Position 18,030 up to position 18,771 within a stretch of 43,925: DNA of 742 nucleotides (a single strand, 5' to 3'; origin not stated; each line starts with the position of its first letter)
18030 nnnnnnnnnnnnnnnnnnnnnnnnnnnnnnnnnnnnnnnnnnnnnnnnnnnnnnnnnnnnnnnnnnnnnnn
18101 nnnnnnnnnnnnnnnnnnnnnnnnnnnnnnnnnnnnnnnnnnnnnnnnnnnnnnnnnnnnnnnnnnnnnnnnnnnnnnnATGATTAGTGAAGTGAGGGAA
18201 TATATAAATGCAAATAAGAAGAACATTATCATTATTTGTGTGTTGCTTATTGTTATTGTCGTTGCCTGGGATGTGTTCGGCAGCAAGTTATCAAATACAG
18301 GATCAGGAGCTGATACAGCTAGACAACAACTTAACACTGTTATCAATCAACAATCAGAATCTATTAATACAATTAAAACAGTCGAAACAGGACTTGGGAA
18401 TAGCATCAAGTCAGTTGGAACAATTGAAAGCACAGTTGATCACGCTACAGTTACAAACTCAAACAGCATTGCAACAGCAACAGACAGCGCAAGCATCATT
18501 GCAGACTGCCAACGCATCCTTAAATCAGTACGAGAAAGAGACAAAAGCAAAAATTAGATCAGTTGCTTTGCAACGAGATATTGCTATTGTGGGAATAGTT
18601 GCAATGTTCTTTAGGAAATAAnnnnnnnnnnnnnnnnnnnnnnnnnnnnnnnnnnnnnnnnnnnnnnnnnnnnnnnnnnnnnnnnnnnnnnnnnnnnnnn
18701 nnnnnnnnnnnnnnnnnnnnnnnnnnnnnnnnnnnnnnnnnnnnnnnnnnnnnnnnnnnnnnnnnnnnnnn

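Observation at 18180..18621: Two almost completely overlapping membrane-protein ORFs downstream of the endolysin (spanin-like, unusual geometry)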

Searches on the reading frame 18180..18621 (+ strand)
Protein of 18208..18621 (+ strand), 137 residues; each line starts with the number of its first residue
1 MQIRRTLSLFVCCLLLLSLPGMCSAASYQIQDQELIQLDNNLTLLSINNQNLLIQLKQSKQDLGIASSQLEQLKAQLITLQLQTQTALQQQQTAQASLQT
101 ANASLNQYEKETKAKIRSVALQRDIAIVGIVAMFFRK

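Call 4: search_protein_families(library=pfam, proteins=[window:18180-18557:+, window:18208-18621:+], max_evalue=1)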
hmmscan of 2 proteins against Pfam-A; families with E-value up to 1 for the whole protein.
window:18180-18557:+ (125 aa): 4 families
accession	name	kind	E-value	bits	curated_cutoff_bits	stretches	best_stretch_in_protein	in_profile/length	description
PF14296.11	O-ag_pol_Wzy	-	0.022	13.9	26.6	1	11-70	250-309/468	O-antigen polysaccharide polymerase Wzy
PF09976.15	TPR_21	-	0.024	14.8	25.5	1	7-62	2-58/193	Tetratricopeptide repeat-like domain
PF06103.16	DUF948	-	0.027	15.1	37.2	1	19-90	10-81/89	Bacterial protein of unknown function (DUF948)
PF05739.25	SNARE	-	0.041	14.3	26.8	1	5-29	27-51/53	SNARE domain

window:18208-18621:+ (137 aa): 3 families
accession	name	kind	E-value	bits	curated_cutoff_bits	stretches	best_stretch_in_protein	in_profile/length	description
PF10107.15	Endonuc_Holl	-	0.069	13.4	23.8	1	65-128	15-78/159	Endonuclease related to archaeal Holliday junction resolvase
PF05600.17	CDK5RAP3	-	0.12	11.6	22.6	1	35-114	401-480/502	CDK5 regulatory subunit-associated protein 3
PF15259.11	GTSE1_N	-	0.53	10.9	27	1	74-119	77-121/144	G-2 and S-phase expressed 1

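Call 5: search_protein_families(library=phrogs, proteins=[window:18180-18557:+, window:18208-18621:+], max_evalue=1)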
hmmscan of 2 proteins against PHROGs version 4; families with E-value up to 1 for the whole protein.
window:18180-18557:+ (125 aa): 6 families
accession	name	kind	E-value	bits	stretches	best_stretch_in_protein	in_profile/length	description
phrog_18860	-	unknown function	0.002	19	1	1-116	1-118/141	-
phrog_214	-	lysis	0.012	16.4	1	13-68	10-67/176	Rz-like spanin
phrog_30805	-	unknown function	0.022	16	1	17-56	12-47/52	-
phrog_4980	-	moron, auxiliary metabolic gene and host takeover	0.067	14.1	1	10-81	18-64/181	superinfection exclusion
phrog_36378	-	unknown function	0.13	13.1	1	12-68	95-153/182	-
phrog_89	-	lysis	0.23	12.4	0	16-65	5-55/143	Rz-like spanin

window:18208-18621:+ (137 aa): 4 families
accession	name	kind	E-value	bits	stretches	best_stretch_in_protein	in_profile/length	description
phrog_89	-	lysis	0.017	16.1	1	41-116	23-91/143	Rz-like spanin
phrog_930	-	DNA, RNA and nucleotide metabolism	0.03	15.2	1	29-103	96-169/223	ParB-like partition protein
phrog_15003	-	head and packaging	0.38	11.5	1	66-120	63-114/220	head scaffolding protein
phrog_26933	-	unknown function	0.39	11.7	1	12-42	102-132/140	-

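Call 11: find_homologous_proteins(query=window:18180-18557:+, max_evalue=0.01)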
Query window:18180-18557:+ (125 aa): 3 proteins with E <= 0.01 among 10 candidates.
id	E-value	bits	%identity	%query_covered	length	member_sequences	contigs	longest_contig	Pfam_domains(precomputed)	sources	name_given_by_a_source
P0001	8.3e-69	246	100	100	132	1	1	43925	-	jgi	jgi:predicted negative regulator of RcsB-dependent stress response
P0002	5.3e-33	131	64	93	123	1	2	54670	-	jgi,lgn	jgi:uncharacterized membrane protein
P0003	1.3e-30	124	56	94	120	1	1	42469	-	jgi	jgi:uncharacterized membrane protein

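Call 12: find_homologous_proteins(query=window:18208-18621:+, max_evalue=0.01)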
Query window:18208-18621:+ (137 aa): 1 proteins with E <= 0.01 among 30 candidates.
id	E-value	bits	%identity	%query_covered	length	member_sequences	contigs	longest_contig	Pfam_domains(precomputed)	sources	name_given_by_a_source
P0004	6.9e-35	137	66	82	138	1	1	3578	-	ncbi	-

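Call 13: find_encoding_contigs(protein=P0002, flank=6000)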
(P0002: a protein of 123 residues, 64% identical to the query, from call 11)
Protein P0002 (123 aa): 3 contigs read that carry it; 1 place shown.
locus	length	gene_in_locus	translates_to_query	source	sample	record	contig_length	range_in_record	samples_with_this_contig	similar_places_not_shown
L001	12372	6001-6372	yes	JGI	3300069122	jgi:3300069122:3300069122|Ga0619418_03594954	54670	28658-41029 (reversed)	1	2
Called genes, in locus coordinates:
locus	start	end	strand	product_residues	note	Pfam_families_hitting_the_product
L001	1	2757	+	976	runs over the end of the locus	PF13550:Phage-tail_3, PF23666:Rcc01698_C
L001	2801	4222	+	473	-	-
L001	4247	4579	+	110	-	-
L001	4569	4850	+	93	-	-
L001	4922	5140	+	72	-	-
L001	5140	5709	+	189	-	PF01183:Glyco_hydro_25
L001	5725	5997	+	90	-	-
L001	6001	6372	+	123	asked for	-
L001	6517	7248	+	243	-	PF00657:Lipase_GDSL, PF13472:Lipase_GDSL_2, PF17182:OSK (weak)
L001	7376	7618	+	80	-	PF02604:PhdYeFM_antitox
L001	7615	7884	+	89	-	PF05016:ParE_toxin, PF06769:YoeB_toxin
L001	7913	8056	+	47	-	-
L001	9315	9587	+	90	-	-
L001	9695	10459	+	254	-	PF01656:CbiA, PF06564:CBP_BcsQ (weak), PF09140:MipZ (faint), PF13614:AAA_31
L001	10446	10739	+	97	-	-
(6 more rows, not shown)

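Call 14: find_encoding_contigs(protein=P0003, flank=6000)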
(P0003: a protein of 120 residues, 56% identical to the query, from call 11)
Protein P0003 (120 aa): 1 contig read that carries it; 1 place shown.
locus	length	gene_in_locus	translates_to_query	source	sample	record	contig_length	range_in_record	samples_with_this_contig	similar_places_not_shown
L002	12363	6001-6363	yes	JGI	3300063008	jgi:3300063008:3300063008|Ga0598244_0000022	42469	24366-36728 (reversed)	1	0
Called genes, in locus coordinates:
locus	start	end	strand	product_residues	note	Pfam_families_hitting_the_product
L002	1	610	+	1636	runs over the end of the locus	PF00877:NLPC_P60, PF18857:LPD38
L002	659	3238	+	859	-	PF12708:Pect-lyase_RHGA_epim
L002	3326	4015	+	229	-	PF00132:Hexapep (weak)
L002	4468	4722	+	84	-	-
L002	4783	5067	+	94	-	-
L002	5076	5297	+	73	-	-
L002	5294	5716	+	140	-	PF01832:Glucosaminidase (weak)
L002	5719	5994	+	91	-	-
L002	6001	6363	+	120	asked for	-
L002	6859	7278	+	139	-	-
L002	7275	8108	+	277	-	-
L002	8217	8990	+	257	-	PF01656:CbiA, PF06564:CBP_BcsQ (weak), PF09140:MipZ (faint), PF10609:ParA (faint), PF13614:AAA_31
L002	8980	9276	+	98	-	-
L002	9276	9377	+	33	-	-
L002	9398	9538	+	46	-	PF21983:NikA-like (weak)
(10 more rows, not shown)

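Call 15: find_encoding_contigs(protein=P0004, flank=6000)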
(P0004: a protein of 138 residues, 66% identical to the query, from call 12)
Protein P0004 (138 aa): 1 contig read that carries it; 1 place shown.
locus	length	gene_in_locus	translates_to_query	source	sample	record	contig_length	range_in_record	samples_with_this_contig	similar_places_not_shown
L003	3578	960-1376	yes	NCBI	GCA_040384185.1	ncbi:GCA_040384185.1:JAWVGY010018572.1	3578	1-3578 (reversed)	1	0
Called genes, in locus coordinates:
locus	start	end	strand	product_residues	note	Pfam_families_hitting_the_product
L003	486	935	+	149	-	PF01832:Glucosaminidase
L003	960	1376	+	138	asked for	-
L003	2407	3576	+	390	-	?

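Call 22: find_related_loci(query=A2, collection=genome_contigs, flank=6000)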
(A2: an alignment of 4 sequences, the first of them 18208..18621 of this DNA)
Query A2 (137 aa) in genome_contigs; peptide patterns used: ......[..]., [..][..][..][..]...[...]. (x = any residue, [..] = any of these).
267 stretches matched a pattern; 2 encode a relative of the query (tblastn E <= 1e-3); 2 distinct loci.
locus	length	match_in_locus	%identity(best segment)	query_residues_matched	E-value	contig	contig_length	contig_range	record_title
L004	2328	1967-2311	64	20-133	3e-27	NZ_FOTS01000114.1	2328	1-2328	Pelosinus propionicus DSM 13327, whole genome shotgun sequence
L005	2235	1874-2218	62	20-133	2e-21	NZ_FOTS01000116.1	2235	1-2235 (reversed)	Pelosinus propionicus DSM 13327, whole genome shotgun sequence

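Call 23: find_related_loci(query=A2, collection=viral_contigs, flank=6000)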
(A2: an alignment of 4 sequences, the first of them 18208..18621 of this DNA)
Query A2 (137 aa) in viral_contigs; peptide patterns used: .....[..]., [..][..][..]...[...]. (x = any residue, [..] = any of these).
599 stretches matched a pattern (row limit reached: there are more); 1 encode a relative of the query (tblastn E <= 1e-3); 1 distinct loci.
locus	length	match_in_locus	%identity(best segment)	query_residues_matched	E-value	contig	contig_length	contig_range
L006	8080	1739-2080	55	24-137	1e-19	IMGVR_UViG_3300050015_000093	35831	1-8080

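Call 29: find_related_loci(query=A4, collection=metagenome_contigs, flank=5000)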
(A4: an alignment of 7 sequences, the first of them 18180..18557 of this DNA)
Query A4 (125 aa) in metagenome_contigs; peptide patterns used: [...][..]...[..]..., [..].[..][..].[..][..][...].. (x = any residue, [..] = any of these).
75 stretches matched a pattern, but none encodes a relative of the query by tblastn (E <= 1e-3).

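Call 30: find_related_loci(query=A4, collection=viral_contigs, flank=5000)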
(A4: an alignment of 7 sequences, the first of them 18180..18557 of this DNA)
Query A4 (125 aa) in viral_contigs; peptide patterns used: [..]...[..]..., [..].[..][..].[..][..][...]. (x = any residue, [..] = any of these).
80 stretches matched a pattern; 2 encode a relative of the query (tblastn E <= 1e-3); 2 distinct loci.
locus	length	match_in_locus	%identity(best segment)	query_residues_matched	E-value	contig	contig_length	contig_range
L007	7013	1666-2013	51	9-124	2e-34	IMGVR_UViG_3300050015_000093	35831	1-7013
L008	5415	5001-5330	30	22-123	3e-11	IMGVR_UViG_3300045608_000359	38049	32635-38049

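Call 43: find_homologous_proteins(query=A6, max_evalue=0.01)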
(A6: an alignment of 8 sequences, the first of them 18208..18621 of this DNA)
Query A6 (8 sequences) (137 aa, profile of the alignment): 260 proteins with E <= 0.01 among 8000 candidates; the best 120 are listed.
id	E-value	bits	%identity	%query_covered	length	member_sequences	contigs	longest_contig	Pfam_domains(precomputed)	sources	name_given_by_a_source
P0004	1.0e-56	209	66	82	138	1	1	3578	-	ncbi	-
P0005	4.4e-39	151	37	92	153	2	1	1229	-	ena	-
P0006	9.8e-33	131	61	68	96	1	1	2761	-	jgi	jgi:chromosome segregation ATPase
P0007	4.8e-29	119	42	85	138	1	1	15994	PF08614.17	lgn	-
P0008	4.5e-26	109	39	72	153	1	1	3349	-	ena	-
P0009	5.2e-25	106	39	77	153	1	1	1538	-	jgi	jgi:septal ring factor EnvC (AmiA/AmiB activator)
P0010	5.8e-25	106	37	72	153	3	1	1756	-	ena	-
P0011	9.5e-25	105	37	72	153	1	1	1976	-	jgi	jgi:septal ring factor EnvC (AmiA/AmiB activator)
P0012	1.5e-24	104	48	87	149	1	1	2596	-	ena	-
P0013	3.0e-23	100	34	72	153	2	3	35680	-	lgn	-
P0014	1.1e-21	95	40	83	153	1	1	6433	-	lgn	-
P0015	3.6e-21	93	38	88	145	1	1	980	-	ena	-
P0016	7.3e-21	92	39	88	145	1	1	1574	-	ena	-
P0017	1.2e-20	92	40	85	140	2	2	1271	-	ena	-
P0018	1.7e-20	91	37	82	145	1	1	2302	-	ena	-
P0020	2.5e-20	91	37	83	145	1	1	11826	-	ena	-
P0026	8.7e-20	89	37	90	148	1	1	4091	-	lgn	-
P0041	6.1e-19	86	35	69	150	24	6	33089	-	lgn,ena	-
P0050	2.4e-18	84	38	92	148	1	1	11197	-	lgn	-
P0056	2.0e-17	81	34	77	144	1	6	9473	PF24161.2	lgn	-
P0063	7.0e-17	79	41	77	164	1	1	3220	-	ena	-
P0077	5.7e-16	77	33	84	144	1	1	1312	-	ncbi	-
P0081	8.4e-16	76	35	70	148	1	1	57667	-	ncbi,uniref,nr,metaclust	ncbi:hypothetical protein SAMN04487864_11511 [Succiniclasticum ruminis]|uniref:Uncharacterized prote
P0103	9.4e-15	73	32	66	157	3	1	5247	-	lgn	-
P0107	1.4e-14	72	41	73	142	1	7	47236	-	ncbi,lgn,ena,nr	ncbi:MAG: hypothetical protein VZQ81_05690 [Succiniclasticum sp.]|nr:hypothetical protein [Succinicl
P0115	2.8e-14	71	34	69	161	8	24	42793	-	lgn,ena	-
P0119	3.5e-14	71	30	99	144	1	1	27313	-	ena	-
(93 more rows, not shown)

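Call 46: find_encoding_contigs(protein=P0081, flank=4000, max_places=1)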
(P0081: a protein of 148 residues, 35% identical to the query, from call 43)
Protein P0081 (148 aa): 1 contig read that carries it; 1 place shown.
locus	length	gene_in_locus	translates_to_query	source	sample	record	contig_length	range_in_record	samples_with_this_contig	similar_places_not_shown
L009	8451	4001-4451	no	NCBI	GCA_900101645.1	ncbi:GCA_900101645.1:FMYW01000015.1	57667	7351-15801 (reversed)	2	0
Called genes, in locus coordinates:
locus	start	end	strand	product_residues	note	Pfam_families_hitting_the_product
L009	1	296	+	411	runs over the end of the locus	PF00078:RVT_1 (weak)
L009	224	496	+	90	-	-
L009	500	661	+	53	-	-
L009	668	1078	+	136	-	-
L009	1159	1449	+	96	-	-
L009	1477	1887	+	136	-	-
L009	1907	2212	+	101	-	-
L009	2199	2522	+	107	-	-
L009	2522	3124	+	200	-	PF24027:DUF7338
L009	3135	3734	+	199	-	PF01510:Amidase_2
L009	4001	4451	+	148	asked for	-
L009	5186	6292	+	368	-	PF00270:DEAD, PF00271:Helicase_C, PF16124:RecQ_Zn_bind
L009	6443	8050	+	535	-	PF00753:Lactamase_B, PF23023:Anti-Pycsar_Apyc1, PF12706:Lactamase_B_2 (weak), PF16661:Lactamase_B_6 (faint), PF10996:Beta-Casp, PF07521:RMMBL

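Call 47: find_encoding_contigs(protein=P0007, flank=4000, max_places=1)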
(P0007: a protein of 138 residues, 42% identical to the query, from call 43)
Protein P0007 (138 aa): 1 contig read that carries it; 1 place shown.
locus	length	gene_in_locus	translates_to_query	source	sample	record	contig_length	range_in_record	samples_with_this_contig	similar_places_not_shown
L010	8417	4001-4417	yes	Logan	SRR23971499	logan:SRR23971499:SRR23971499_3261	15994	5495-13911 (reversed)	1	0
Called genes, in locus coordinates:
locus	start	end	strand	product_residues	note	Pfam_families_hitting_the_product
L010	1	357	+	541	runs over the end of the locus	-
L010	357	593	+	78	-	-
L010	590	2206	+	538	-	-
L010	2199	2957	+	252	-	PF00535:Glycos_transf_2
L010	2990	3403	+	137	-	PF05105:Phage_holin_4_1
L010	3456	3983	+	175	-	PF01520:Amidase_3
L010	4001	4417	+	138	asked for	PF08614:ATG16 (weak)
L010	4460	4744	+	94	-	PF13597:NRDD (weak)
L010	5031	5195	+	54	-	PF07151:DUF1391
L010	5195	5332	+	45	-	-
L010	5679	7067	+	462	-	PF00176:SNF2-rel_dom (weak), PF00271:Helicase_C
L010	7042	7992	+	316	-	PF01555:N6_N4_Mtase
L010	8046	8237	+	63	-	-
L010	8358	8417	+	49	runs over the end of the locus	-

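Call 48: find_encoding_contigs(protein=P0115, flank=4000, max_places=1)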
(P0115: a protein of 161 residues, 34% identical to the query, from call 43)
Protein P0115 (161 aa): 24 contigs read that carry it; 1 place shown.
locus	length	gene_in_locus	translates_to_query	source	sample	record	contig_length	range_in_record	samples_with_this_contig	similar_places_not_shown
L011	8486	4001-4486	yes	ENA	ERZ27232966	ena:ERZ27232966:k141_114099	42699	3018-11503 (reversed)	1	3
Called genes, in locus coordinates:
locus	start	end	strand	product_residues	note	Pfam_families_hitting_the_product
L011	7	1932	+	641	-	PF21882:Gp53-like_C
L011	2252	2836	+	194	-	PF14301:DUF4376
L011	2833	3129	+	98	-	-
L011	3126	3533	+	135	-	-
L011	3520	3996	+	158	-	PF01520:Amidase_3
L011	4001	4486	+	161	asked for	-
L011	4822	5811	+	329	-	PF07751:Abi_2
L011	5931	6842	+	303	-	PF10546:P63C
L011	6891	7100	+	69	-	-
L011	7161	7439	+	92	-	PF04383:KilA-N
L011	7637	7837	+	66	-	PF01381:HTH_3 (weak)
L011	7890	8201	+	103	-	-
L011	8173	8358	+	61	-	-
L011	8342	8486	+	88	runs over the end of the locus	PF11753:DUF3310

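Call 49: find_encoding_contigs(protein=P0119, flank=4000, max_places=1)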
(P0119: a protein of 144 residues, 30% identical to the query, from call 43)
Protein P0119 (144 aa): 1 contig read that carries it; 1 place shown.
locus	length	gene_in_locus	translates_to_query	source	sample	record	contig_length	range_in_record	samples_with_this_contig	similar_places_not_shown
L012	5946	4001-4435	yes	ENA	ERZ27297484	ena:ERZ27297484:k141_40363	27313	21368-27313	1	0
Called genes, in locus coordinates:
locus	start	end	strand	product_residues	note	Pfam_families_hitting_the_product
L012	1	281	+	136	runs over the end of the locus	-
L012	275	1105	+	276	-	-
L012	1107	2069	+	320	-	PF04055:Radical_SAM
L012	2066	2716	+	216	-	-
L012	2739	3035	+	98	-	-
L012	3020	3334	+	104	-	-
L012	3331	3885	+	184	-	PF01520:Amidase_3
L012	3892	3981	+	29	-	-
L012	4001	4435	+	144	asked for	-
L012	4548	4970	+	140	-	PF00293:NUDIX, PF14815:NUDIX_4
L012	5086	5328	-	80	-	PF12844:HTH_19, PF01381:HTH_3, PF13443:HTH_26, PF13560:HTH_31 (weak)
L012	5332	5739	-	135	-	-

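Call 52: search_protein_representatives(alignment_id=A5)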
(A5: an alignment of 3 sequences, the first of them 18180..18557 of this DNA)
Query: 3 sequences, 125 profile positions. Proteins with E-value up to 0.001 (for the whole library): 249; up to 1e-10: 33; up to 1e-30: 1. The best 150 are listed.
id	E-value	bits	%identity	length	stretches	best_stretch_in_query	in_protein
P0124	3.6e-41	156.0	-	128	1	4-123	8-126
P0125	1.3e-18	83.1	-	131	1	1-123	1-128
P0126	2.0e-18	82.4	-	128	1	9-123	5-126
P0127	3.9e-18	81.5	-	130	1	4-122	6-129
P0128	1.1e-17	80.1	-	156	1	5-122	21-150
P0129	1.8e-17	79.4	-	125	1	8-123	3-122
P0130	1.8e-16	76.1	-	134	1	4-123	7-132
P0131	2.9e-16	75.5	-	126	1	8-122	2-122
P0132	6.8e-16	74.3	-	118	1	9-121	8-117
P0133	1.6e-15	73.1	-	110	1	16-123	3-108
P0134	5.0e-15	71.5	-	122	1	10-123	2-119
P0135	3.2e-14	68.9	-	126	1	5-123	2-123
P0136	4.8e-14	68.3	-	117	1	10-122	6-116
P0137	1.4e-13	66.8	-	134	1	5-122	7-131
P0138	1.9e-13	66.4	-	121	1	11-122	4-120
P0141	1.8e-12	63.2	-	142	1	7-123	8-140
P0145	1.5e-11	60.3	-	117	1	10-123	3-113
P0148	1.9e-11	59.9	-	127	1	9-122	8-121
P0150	2.4e-11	59.6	-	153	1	7-123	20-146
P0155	9.0e-11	57.7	-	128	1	5-122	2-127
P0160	1.8e-10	56.8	-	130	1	4-123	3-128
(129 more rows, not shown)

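Call 54: search_protein_families(library=phrogs, alignment_id=A7, max_evalue=0.001)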
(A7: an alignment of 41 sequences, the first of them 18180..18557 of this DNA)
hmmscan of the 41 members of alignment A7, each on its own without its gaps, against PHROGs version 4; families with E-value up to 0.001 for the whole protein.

A. member 1, window:18180-18557:+ (125 aa): 0 families

B. families by the number of members that match (of 41 scanned): 17 families
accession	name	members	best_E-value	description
phrog_18860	-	5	2.5e-07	-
phrog_8821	-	2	7.2e-05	Rz-like spanin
phrog_29825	-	1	8.3e-05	-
phrog_214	-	1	0.00012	Rz-like spanin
phrog_2466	-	1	0.00014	Rz-like spanin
phrog_12015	-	1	0.00028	-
phrog_739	-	1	0.00029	Rz-like spanin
phrog_1026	-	1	0.00033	Rz-like spanin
phrog_89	-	1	0.00036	Rz-like spanin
phrog_5553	-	1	0.00038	-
phrog_4405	-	1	0.00044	-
phrog_1296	-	1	0.00046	holin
phrog_5328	-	1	0.00055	-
phrog_2990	-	1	0.00059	-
phrog_19394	-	1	0.00064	tail fiber protein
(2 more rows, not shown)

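Call 55: search_protein_families(library=pfam, alignment_id=A7, max_evalue=0.001)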
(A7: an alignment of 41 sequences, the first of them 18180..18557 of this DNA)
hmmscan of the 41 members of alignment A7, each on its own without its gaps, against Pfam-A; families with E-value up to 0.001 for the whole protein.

A. member 1, window:18180-18557:+ (125 aa): 0 families

B. families by the number of members that match (of 41 scanned): 7 families
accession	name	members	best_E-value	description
PF02646.22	RmuC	2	3.5e-06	RmuC family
PF08614.16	ATG16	1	1.7e-05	Autophagy protein 16 (ATG16)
PF07544.18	Med9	1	0.00037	RNA polymerase II transcription mediator complex subunit 9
PF00430.23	ATP-synt_B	1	0.0006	ATP synthase B/B' CF(0)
PF20379.3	DUF6674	1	0.00063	Family of unknown function (DUF6674)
PF19090.5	DUF5778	1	0.00067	Family of unknown function (DUF5778)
PF05377.16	FlaC_arch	1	0.00072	Flagella accessory protein C (FlaC)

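Call 67: find_encoding_contigs(protein=P0056, flank=3000, max_places=1)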
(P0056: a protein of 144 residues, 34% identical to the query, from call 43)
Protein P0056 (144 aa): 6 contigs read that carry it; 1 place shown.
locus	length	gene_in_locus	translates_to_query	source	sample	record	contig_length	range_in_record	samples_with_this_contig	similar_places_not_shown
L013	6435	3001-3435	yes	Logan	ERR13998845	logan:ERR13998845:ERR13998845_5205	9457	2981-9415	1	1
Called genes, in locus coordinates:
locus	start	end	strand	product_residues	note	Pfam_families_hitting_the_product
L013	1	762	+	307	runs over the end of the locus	PF04055:Radical_SAM, PF13353:Fer4_12 (weak)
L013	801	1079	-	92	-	PF15738:YafQ_toxin, PF05016:ParE_toxin (weak)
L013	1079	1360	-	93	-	PF04221:RelB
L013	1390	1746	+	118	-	-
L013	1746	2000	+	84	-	-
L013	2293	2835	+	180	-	PF01520:Amidase_3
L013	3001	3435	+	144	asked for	PF24161:CCDC39 (weak)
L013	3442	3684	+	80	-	PF07638:Sigma70_ECF (weak), PF00196:GerE, PF04545:Sigma70_r4 (weak), PF08281:Sigma70_r4_2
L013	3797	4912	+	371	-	PF02463:SMC_N (weak), PF13304:AAA_21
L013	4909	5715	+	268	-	-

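Call 68: find_encoding_contigs(protein=P0063, flank=3000, max_places=1)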
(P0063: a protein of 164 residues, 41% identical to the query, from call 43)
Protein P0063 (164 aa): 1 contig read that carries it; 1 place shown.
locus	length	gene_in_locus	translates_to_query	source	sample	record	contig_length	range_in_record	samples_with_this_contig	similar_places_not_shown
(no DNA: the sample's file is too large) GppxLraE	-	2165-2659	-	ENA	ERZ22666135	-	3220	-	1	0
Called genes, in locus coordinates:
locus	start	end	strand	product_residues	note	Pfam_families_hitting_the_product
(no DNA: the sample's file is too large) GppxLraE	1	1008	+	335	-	?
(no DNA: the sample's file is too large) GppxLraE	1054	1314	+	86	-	-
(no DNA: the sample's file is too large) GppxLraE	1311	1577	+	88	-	-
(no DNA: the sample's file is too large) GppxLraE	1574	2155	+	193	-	-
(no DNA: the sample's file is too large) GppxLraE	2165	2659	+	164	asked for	-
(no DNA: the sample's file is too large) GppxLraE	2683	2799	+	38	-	-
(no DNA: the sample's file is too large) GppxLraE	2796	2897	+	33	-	-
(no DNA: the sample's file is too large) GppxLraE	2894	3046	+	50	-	PF05105:Phage_holin_4_1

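Call 69: find_encoding_contigs(protein=P0041, flank=3000, max_places=1)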
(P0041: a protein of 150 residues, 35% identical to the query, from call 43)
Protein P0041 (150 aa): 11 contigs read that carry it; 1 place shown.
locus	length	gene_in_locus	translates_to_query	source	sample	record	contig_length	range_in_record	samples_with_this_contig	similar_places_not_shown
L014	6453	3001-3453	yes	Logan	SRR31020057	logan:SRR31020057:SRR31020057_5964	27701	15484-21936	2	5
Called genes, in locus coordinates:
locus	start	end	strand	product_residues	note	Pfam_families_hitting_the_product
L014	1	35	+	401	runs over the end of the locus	PF21939:Gp10_C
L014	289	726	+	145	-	-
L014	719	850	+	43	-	-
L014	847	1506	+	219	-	PF21939:Gp10_C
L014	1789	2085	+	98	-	-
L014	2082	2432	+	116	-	-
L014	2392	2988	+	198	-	PF01510:Amidase_2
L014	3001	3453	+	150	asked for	-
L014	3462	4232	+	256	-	-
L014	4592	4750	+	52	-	-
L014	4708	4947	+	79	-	PF20038:HTH_59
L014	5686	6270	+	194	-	-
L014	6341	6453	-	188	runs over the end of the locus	PF07155:ECF-ribofla_trS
